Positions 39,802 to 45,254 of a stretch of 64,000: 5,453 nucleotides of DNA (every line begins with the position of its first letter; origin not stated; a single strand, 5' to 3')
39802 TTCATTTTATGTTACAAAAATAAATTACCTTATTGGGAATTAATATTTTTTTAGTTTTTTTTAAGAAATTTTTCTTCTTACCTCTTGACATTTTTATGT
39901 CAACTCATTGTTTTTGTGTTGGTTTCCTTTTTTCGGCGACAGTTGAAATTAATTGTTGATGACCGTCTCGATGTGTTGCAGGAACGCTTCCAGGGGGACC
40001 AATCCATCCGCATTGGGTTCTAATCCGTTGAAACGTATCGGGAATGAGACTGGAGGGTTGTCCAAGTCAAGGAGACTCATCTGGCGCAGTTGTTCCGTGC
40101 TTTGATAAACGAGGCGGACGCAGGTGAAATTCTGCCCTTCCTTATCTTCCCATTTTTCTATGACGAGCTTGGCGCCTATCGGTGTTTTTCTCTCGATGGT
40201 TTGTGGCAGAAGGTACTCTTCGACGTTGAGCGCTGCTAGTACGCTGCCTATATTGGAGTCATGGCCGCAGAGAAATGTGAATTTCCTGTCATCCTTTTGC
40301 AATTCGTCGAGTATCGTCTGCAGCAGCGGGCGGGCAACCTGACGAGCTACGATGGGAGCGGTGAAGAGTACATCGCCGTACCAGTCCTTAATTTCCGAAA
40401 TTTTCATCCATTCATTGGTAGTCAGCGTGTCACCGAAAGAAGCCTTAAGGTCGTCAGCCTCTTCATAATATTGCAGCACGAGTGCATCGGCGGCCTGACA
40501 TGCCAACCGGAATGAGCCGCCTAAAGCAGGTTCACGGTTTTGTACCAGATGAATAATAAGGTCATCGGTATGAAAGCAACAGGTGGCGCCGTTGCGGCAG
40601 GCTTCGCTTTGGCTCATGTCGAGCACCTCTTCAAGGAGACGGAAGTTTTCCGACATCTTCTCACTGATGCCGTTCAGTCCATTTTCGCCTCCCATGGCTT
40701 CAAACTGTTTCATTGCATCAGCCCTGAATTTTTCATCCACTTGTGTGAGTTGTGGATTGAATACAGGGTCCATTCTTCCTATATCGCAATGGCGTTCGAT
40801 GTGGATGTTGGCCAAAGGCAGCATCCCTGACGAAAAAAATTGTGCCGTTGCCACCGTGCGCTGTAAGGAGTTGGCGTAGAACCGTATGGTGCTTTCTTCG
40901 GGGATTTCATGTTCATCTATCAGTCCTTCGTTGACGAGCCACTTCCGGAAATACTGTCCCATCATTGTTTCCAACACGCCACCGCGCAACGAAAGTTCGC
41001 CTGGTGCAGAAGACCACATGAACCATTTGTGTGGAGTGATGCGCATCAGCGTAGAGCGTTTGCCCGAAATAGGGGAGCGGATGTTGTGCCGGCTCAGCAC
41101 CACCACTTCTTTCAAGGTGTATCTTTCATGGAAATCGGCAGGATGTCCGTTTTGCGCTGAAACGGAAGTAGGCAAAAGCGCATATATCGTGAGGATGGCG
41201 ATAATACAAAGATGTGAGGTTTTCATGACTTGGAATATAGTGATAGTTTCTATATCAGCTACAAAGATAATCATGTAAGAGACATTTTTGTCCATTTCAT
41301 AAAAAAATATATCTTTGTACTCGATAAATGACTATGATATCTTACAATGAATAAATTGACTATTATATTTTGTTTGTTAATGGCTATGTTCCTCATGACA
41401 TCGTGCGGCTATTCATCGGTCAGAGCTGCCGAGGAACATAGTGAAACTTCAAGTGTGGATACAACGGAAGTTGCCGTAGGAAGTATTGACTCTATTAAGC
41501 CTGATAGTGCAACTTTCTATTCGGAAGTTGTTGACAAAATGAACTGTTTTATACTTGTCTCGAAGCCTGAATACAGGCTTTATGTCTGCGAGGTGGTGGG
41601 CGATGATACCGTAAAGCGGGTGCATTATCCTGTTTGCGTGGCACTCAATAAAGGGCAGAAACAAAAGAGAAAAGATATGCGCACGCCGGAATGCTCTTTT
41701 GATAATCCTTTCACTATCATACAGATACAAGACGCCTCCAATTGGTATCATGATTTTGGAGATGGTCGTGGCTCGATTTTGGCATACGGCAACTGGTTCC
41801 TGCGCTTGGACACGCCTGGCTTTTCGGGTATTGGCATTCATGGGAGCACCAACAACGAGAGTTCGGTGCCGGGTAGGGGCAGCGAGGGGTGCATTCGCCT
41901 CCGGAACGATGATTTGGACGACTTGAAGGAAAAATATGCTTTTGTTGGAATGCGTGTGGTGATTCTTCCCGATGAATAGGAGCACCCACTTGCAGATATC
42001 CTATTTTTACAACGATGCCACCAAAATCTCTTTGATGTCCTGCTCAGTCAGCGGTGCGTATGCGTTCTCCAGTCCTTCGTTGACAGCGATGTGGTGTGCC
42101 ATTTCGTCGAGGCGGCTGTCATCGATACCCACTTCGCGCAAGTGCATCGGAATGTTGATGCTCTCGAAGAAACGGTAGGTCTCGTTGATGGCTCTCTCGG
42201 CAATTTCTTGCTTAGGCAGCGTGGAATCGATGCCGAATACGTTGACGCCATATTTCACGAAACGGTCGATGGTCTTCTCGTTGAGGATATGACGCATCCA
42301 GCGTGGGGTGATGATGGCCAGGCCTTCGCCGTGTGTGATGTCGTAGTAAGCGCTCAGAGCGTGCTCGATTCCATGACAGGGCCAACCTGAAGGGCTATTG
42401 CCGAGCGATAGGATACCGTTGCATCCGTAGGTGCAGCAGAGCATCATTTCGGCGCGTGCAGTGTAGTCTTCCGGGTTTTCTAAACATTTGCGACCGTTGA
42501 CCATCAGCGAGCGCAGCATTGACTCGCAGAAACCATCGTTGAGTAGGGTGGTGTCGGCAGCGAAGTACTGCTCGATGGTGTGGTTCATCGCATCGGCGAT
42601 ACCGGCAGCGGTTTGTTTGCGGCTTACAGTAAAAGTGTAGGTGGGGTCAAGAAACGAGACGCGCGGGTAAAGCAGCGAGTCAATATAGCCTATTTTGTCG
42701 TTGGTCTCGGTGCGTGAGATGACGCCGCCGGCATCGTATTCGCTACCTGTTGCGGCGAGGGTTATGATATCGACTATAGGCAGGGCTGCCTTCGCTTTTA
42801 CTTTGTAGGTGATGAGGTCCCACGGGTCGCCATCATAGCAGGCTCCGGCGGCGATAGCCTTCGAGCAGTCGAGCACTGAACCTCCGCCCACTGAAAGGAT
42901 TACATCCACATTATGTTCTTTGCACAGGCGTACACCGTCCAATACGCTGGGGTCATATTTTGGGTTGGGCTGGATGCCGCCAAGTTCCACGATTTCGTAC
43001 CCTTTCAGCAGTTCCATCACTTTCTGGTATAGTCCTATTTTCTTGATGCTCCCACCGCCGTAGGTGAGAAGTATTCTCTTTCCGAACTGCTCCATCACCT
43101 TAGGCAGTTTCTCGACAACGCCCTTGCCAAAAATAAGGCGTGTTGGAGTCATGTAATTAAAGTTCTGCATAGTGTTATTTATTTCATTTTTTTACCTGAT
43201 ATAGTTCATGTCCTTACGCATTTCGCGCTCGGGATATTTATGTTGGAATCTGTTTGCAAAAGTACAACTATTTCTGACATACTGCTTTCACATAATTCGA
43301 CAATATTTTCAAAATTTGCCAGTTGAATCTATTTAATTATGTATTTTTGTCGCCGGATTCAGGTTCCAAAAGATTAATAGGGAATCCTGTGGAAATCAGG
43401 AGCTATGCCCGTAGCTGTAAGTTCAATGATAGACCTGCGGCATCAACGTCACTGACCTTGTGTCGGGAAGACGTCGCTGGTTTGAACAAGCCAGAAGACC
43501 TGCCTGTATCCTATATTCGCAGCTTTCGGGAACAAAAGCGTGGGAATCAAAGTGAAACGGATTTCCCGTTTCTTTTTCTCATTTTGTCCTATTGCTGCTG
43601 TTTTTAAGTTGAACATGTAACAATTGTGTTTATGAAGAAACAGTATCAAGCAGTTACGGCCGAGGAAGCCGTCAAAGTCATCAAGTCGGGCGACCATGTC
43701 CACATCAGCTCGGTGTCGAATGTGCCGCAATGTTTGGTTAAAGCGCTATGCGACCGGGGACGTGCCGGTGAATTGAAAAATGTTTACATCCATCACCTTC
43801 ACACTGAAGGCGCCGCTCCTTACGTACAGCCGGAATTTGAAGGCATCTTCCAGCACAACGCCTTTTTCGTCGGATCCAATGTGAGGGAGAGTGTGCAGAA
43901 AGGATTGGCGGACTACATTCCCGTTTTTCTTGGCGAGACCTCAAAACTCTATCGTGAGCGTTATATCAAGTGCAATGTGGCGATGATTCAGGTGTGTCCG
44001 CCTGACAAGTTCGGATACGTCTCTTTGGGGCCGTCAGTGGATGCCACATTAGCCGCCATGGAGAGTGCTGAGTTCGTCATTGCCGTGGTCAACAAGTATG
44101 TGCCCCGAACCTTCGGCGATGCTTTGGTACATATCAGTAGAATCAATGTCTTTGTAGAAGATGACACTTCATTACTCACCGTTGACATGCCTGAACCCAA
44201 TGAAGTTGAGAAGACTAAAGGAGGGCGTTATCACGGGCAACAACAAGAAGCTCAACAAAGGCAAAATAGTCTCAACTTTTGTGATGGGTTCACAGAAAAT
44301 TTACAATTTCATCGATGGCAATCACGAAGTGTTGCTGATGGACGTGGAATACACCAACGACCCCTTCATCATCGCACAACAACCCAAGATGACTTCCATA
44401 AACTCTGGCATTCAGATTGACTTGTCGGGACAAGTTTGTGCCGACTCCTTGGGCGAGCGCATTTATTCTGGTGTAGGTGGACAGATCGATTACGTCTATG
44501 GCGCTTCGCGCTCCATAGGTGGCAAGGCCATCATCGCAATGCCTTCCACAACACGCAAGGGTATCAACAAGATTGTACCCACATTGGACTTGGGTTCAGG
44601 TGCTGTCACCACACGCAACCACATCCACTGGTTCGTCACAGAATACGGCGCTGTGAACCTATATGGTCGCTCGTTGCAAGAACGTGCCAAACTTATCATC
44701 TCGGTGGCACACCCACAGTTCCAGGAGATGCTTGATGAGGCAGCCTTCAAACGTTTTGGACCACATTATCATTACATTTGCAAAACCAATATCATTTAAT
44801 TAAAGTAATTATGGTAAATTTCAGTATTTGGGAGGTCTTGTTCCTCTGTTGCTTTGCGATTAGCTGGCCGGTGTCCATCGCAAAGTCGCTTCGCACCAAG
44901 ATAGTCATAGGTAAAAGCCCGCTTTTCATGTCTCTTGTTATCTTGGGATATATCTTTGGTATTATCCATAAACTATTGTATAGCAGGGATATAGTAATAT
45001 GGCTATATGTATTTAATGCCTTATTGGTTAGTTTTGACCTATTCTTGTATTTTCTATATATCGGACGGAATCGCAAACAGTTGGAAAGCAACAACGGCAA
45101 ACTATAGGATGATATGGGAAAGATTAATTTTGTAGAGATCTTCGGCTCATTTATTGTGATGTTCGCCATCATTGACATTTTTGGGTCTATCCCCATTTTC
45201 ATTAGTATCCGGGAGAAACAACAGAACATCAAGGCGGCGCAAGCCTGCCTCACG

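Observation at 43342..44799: Cobalamin riboswitch controlling a CoA-transferase family gene, an atypical regulon member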

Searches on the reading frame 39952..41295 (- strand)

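Call 8: search_protein_families(library=pfam, proteins=[window:39952-41295:-], max_evalue=0.01)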
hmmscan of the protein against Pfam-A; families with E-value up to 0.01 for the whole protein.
window:39952-41295:- (448 aa): 1 family
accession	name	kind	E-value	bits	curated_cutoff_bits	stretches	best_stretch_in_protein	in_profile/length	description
PF00328.27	His_Phos_2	-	1.3e-22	81.1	23.6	1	60-398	1-354/354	Histidine phosphatase superfamily (branch 2)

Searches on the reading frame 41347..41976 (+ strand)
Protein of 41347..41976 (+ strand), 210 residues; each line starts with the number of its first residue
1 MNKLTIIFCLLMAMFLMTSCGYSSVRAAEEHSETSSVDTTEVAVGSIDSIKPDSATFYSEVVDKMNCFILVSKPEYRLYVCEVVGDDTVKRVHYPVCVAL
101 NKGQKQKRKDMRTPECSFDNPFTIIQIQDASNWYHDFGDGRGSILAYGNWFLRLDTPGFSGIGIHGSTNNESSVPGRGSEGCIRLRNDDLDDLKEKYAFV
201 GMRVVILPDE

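Call 8: search_protein_families(library=pfam, proteins=[window:41347-41976:+], max_evalue=0.01)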
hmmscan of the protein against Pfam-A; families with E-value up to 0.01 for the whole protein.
window:41347-41976:+ (210 aa): 1 family
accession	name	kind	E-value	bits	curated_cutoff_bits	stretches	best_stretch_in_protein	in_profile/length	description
PF03734.19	YkuD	-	2.2e-11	45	23.4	1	69-196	4-137/146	L,D-transpeptidase catalytic domain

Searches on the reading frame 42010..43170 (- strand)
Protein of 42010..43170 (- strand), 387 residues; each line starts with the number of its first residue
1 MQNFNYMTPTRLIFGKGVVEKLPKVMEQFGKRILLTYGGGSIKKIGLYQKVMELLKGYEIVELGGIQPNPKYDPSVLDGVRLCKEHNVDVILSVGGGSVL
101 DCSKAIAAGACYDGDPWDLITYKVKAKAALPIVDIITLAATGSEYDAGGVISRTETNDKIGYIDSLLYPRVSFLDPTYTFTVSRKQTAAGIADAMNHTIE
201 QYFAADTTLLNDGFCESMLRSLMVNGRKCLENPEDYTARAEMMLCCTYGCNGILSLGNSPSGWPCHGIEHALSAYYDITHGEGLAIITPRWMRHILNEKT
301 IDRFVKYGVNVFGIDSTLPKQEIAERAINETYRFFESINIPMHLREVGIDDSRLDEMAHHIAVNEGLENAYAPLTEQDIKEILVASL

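Call 8: search_protein_families(library=pfam, proteins=[window:42010-43170:-], max_evalue=0.01)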
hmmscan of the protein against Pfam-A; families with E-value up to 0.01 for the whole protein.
window:42010-43170:- (387 aa): 4 families
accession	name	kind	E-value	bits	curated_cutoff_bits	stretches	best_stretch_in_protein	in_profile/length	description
PF00465.25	Fe-ADH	-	2.4e-41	141.5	31.3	1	9-176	1-168/168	Iron-containing alcohol dehydrogenase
PF25137.1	ADH_Fe_C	-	1.1e-35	123.5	27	1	187-386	1-193/194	Fe-containing alcohol dehydrogenase family, C-terminal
PF13685.12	Fe-ADH_2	-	5.4e-08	33.4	28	1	14-108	2-95/149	Iron-containing alcohol dehydrogenase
PF04055.27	Radical_SAM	-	0.0027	18.4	29.5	0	234-357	31-148/166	Radical SAM superfamily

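Call 9: search_protein_families(library=ncbifam, proteins=[window:42010-43170:-], max_evalue=0.01)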
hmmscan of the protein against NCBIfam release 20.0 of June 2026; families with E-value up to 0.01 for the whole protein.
window:42010-43170:- (387 aa): 16 families
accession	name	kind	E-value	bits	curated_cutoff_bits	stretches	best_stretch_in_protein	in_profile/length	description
NF011717.0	PRK15138.1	equivalog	3.7e-88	296.2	645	1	1-361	1-360/387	alcohol dehydrogenase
NF041833.1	Fe_ADH_ErcA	equivalog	1.3e-42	146.3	550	1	11-384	10-379/382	alcohol dehydrogenase-like regulatory protein ErcA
TIGR02638.1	lactal_redase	equivalog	9.1e-38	130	523.15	1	13-361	11-357/379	lactaldehyde reductase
NF007911.0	PRK10624.1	equivalog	1.1e-36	126.6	537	1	13-362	12-357/382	lactaldehyde reductase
NF058672.1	4HyButDHCUPNE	equivalog_domain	2.7e-36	125.6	500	1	1-386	1-377/378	4-hydroxybutyrate dehydrogenase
NF007363.0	PRK09860.1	equivalog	4.8e-34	118.1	581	1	6-360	6-356/383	L-threonine dehydrogenase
NF053866.1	CholDhdGbsBBac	equivalog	7.8e-32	110.3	550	1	5-362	11-366/392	choline dehydrogenase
NF050025.1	SulfAcetaldRedSarD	equivalog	2.5e-31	108.9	700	1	4-383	3-381/385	sulfoacetaldehyde reductase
NF010378.0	PRK13805.1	equivalog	2.2e-26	92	951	1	8-363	461-836/872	bifunctional acetaldehyde-CoA/alcohol dehydrogenase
TIGR03405.1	Phn_Fe-ADH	equivalog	8.9e-24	83.9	423.7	1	6-303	1-296/355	iron-containing alcohol dehydrogenase PsrA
NF011998.0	PRK15454.1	equivalog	1.4e-20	73.4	556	1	68-310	84-324/395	ethanolamine utilization ethanol dehydrogenase EutG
TIGR04266.1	NDMA_methanol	equivalog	2.8e-17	62.6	625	1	51-357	60-364/420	NDMA-dependent methanol dehydrogenase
NF006941.0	PRK09423.1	subfamily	4.1e-12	45.6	336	1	6-108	5-105/367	glycerol dehydrogenase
NF041822.1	daptide_DH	equivalog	5.4e-08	32.1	300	1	86-297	53-276/363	daptide-type RiPP biosynthesis dehydogenase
NF053832.1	GlycoaldRedHalo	equivalog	3.2e-06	26.5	550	0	6-107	5-104/363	glycolaldehyde reductase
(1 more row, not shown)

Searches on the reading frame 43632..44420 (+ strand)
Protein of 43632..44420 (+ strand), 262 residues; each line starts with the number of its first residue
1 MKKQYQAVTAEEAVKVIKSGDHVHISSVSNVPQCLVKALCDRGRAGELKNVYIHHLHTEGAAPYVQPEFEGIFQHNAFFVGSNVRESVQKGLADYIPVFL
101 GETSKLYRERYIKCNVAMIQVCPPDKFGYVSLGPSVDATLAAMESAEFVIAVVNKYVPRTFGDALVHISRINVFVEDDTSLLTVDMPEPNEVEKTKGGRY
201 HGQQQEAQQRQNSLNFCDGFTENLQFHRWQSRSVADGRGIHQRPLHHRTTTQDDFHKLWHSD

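Call 8: search_protein_families(library=pfam, proteins=[window:43632-44417:+], max_evalue=0.01)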
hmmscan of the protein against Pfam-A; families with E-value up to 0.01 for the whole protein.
window:43632-44417:+ (262 aa): 1 family
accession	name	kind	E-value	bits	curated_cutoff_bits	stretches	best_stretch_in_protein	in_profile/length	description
PF02550.21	AcetylCoA_hydro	-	2.7e-25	90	24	1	2-180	2-192/198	Acetyl-CoA hydrolase/transferase N-terminal domain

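Call 9: search_protein_families(library=ncbifam, proteins=[window:43632-44417:+], max_evalue=0.01)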
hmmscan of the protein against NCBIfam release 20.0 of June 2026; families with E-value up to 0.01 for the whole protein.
window:43632-44417:+ (262 aa): 4 families
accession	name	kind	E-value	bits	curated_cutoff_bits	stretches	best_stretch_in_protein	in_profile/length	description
TIGR03948.1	butyr_acet_CoA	equivalog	3.6e-27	95.2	674.8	1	5-180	8-184/445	butyryl-CoA:acetate CoA-transferase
TIGR03458.1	YgfH_subfam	subfamily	3.5e-08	32.5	658.7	1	6-160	4-166/489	succinate CoA transferase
NF053853.1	ScActCoATferScpC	equivalog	1.2e-06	27.5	500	1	6-160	13-170/493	succinyl-CoA:acetate CoA-transferase ScpC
NF053666.1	BtrAceCoATfers1341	equivalog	9.1e-05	21.5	740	1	5-159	2-164/492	butyryl-CoA:acetate CoA transferase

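Call 71: find_encoding_contigs(protein=window:43632-44420:+, flank=1500, max_places=10)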
Protein window:43632-44420:+ (262 aa): no gene with exactly this product is on record in the collection.

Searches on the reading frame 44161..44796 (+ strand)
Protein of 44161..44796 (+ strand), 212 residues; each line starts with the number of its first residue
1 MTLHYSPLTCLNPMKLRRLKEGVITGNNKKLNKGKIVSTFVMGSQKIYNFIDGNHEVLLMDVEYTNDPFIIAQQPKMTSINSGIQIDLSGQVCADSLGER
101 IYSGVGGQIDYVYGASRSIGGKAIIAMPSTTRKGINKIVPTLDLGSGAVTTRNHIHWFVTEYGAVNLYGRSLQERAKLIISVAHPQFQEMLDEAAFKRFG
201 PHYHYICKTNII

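Call 8: search_protein_families(library=pfam, proteins=[window:44161-44796:+], max_evalue=0.01)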
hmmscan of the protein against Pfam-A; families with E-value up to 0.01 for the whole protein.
window:44161-44796:+ (212 aa): 1 family
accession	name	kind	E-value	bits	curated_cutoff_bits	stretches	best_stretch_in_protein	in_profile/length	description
PF13336.12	AcetylCoA_hyd_C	-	4.7e-58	195.9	23.7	1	43-195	1-154/154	Acetyl-CoA hydrolase/transferase C-terminal domain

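Call 9: search_protein_families(library=ncbifam, proteins=[window:44161-44796:+], max_evalue=0.01)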
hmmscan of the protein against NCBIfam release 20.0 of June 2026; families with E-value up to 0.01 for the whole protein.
window:44161-44796:+ (212 aa): 5 families
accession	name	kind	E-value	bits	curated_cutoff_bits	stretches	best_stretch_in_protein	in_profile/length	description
TIGR03948.1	butyr_acet_CoA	equivalog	2.6e-43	148.4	674.8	1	20-194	255-433/445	butyryl-CoA:acetate CoA-transferase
NF053666.1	BtrAceCoATfers1341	equivalog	3.5e-16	59.2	740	1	45-193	314-457/492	butyryl-CoA:acetate CoA transferase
TIGR03458.1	YgfH_subfam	subfamily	4.3e-14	52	658.7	1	46-193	315-457/489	succinate CoA transferase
NF053853.1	ScActCoATferScpC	equivalog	5.2e-10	38.6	500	1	51-193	324-461/493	succinyl-CoA:acetate CoA-transferase ScpC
TIGR02428.1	pcaJ_scoB_fam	subfamily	5e-05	22.8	243.55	1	79-169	98-180/207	3-oxoacid CoA-transferase subunit B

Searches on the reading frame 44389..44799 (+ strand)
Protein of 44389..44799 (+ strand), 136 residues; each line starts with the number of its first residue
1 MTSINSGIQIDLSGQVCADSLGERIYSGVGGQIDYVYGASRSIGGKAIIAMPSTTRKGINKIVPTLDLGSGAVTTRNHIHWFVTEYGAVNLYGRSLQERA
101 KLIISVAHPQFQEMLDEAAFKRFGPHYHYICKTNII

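Call 72: find_encoding_contigs(protein=window:44389-44799:+, flank=1500, max_places=10)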
Protein window:44389-44799:+ (136 aa): 5 contigs read that carry it; 2 places shown.
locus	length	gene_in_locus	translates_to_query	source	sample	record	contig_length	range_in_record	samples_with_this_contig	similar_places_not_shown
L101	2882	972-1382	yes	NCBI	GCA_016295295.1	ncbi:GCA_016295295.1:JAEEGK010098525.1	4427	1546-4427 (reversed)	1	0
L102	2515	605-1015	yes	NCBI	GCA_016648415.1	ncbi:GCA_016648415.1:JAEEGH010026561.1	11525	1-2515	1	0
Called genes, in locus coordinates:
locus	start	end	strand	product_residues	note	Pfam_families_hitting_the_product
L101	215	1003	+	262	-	PF02550:AcetylCoA_hydro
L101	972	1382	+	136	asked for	PF13336:AcetylCoA_hyd_C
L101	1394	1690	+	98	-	-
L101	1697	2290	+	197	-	PF01914:MarC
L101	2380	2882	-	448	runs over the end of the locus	PF01738:DLH (faint), PF00561:Abhydrolase_1 (faint), PF12146:Hydrolase_4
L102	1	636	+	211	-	?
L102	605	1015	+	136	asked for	PF13336:AcetylCoA_hyd_C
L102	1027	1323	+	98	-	-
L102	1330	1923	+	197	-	PF01914:MarC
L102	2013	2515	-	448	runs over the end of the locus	PF01738:DLH (faint), PF00561:Abhydrolase_1 (faint), PF12146:Hydrolase_4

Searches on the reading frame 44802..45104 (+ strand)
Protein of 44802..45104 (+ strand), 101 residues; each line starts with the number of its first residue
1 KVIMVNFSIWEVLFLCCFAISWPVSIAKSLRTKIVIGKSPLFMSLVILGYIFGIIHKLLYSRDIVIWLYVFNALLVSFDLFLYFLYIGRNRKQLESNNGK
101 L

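Call 8: search_protein_families(library=pfam, proteins=[window:44802-45104:+], max_evalue=0.01)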
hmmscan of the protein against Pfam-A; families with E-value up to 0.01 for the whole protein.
window:44802-45104:+ (101 aa): 0 families

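Call 9: search_protein_families(library=ncbifam, proteins=[window:44802-45104:+], max_evalue=0.01)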
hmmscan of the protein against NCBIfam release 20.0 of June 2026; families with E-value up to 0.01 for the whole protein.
window:44802-45104:+ (101 aa): 0 families

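Call 63: search_protein_families(library=pfam, proteins=[window:44811-45104:+], max_evalue=10)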
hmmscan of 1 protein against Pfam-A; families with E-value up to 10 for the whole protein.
window:44811-45104:+ (98 aa): 0 families

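Call 65: find_homologous_proteins(query=window:44811-45104:+, max_evalue=0.001)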
Query window:44811-45104:+ (98 aa): 480 proteins with E <= 0.001 among 485 candidates; the best 120 are listed.
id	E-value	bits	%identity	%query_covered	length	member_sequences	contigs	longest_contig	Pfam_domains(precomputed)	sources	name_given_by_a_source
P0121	1.9e-56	206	100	100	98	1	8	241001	-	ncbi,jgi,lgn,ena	jgi:hypothetical protein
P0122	2.9e-56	206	99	100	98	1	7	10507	-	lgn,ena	-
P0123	2.9e-56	206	99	100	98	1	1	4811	-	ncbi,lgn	-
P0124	5.0e-56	205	99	100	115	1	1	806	-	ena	-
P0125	1.3e-55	204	99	100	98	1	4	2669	-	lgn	-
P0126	2.0e-55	203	98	100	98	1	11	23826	-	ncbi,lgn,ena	-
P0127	2.0e-55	203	98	100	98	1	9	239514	-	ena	-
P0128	2.5e-55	203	97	100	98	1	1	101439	-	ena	-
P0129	2.9e-55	203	98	100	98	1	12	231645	-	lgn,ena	-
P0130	3.0e-55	203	97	100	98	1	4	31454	-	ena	-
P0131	3.3e-55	203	97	100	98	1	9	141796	-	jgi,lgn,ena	-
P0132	3.8e-55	202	96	100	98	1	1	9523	-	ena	-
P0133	5.2e-55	202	97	100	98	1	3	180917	-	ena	-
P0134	1.0e-54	201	97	100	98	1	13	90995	-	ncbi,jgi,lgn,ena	-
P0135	1.1e-49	185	88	99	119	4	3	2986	-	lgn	-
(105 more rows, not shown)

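Call 73: predict_structure(alignment_id=A3)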
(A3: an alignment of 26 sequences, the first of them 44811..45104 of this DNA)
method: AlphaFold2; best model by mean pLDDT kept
length: 98 residues; sequences in the alignment: 26
mean_pLDDT: 77.4   pTM: 0.62
mean pLDDT of the five models: 77.4, 74.2, 60.1, 58.8, 57.8
residues with pLDDT >= 90: 1; 70-90: 75; 50-70: 20; < 50: 2
segments of 3 or more residues with pLDDT < 50: none
pLDDT, mean of each block of 10 residues (from residue 1): 70 83 74 70 87 80 86 86 74 60
secondary structure, 60 per line:
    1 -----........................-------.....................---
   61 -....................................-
elements in order: H6-29 H37-57 H62-97

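Call 76: fold_search(model_id=the predicted structure, library=pdb)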
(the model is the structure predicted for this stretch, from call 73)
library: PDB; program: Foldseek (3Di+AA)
matches with E <= 10: 57; with E <= 0.001: 0
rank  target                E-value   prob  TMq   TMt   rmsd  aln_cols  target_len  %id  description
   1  4x5n_D                7.2e-02  1.00  0.65  0.70   3.0        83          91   18  Crystal structure of SemiSWEET in the inward-open and outward-open conformations (released 2015-01-21)
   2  4x5m_B                7.7e-02  1.00  0.62  0.65   3.5        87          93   17  Crystal structure of SemiSWEET in the inward-open conformation (released 2015-01-21)
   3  4x5m_C                8.2e-02  1.00  0.62  0.65   3.4        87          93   17  Crystal structure of SemiSWEET in the inward-open conformation (released 2015-01-21)
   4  4rng_C                1.8e-01  0.99  0.62  0.72   3.5        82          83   16  Crystal structure of a bacterial homologue of SWEET transporters (released 2014-11-19)
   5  4qnc_A                1.9e-01  1.00  0.66  0.78   1.9        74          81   16  Crystal structure of a SemiSWEET in an occluded state (released 2014-09-10)
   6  4x5n_A                3.3e-01  0.97  0.63  0.67   3.2        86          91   17  Crystal structure of SemiSWEET in the inward-open and outward-open conformations (released 2015-01-21)
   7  5uhs_A                3.5e-01  0.98  0.63  0.74   2.9        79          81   15  Structure of a SemiSWEET D57A mutant (released 2017-08-02)
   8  4x5n_B                3.5e-01  0.93  0.58  0.61   5.3        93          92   20  Crystal structure of SemiSWEET in the inward-open and outward-open conformations (released 2015-01-21)
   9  4x5m_A                4.7e-01  0.90  0.56  0.63   5.1        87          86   21  Crystal structure of SemiSWEET in the inward-open conformation (released 2015-01-21)
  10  4qnc_B                5.7e-01  0.99  0.66  0.77   1.9        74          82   16  Crystal structure of a SemiSWEET in an occluded state (released 2014-09-10)
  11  4rng_A                5.7e-01  0.99  0.65  0.76   1.9        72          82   14  Crystal structure of a bacterial homologue of SWEET transporters (released 2014-11-19)
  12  4x5n_C                6.4e-01  0.92  0.63  0.66   3.4        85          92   18  Crystal structure of SemiSWEET in the inward-open and outward-open conformations (released 2015-01-21)
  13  9kax_MODEL_1_A        1.3e+00  0.60  0.54  0.59   3.8        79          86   19  The outward-open structure of BjSemiSWEET in native cellular membranes determined by in situ solid-state NMR (released 2025-09-10)
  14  8yw9_B                2.9e+00  0.51  0.62  0.51   3.2        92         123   11  Cryo-EM structure of human mitochondrial pyruvate carrier in the matrix-facing conformation at pH 6.8 (released 2025-03-12)
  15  9lyq_B                4.0e+00  0.04  0.24  0.04   9.6        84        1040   18  Structure of RND efflux pump MdtB (released 2025-12-10)
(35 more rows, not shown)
